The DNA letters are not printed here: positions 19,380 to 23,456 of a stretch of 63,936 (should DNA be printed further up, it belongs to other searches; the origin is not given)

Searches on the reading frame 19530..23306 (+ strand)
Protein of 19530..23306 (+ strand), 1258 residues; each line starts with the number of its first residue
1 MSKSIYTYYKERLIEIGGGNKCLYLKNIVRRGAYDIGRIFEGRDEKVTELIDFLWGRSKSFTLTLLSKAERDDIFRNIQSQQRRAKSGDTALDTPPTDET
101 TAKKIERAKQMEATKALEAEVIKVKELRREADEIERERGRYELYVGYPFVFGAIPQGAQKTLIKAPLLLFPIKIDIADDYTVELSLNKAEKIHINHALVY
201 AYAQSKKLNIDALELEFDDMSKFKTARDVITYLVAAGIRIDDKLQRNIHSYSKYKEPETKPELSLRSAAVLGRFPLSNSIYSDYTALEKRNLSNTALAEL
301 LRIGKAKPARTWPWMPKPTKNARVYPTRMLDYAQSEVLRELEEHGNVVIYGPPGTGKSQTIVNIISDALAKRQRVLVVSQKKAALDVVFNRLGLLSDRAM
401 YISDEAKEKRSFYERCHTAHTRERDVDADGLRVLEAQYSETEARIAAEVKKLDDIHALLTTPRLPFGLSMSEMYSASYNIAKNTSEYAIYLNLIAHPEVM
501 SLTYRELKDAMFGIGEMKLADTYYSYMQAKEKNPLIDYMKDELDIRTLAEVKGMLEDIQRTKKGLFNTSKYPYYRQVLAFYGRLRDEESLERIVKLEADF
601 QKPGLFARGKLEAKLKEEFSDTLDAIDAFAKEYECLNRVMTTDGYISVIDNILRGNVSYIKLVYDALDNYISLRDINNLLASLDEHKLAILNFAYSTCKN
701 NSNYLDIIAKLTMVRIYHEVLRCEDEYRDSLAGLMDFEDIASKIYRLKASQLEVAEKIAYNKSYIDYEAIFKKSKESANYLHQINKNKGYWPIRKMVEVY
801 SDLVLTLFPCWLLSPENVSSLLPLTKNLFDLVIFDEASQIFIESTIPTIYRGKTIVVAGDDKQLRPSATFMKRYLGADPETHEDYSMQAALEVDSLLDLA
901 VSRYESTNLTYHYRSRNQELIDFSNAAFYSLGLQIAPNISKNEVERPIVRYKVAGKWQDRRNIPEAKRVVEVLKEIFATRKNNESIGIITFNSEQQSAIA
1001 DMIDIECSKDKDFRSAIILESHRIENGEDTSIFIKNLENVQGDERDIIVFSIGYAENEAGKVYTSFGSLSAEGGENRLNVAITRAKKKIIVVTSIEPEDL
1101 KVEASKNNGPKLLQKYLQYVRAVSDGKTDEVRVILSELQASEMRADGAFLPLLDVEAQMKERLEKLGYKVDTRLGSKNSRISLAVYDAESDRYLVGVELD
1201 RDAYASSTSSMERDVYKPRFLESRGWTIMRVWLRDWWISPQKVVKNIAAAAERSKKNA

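Call 68: search_protein_families(library=pfam, proteins=[window:19530-23306:+], max_evalue=0.0001)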
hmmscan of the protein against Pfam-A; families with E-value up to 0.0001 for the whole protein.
window:19530-23306:+ (1258 aa): 6 families
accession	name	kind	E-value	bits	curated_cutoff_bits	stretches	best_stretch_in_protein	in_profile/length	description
PF18741.7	MTES_1575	-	7.3e-22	77.7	38.2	1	1157-1249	3-94/96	REase_MTES_1575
PF13087.12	AAA_12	-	2.6e-21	76.5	27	1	895-1094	4-193/195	AAA domain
PF13086.12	AAA_11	-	1.8e-16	61.1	27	2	334-394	6-74/257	AAA domain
PF13195.11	DUF4011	-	1.8e-07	31.7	22.2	1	44-199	26-155/158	Protein of unknown function (DUF4011)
PF13245.12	AAA_19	-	2.5e-06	28.1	25.1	0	334-394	1-63/134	AAA domain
PF20720.3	nSTAND3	-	5.1e-06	26.7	27.2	0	335-383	8-56/155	Novel STAND NTPase 3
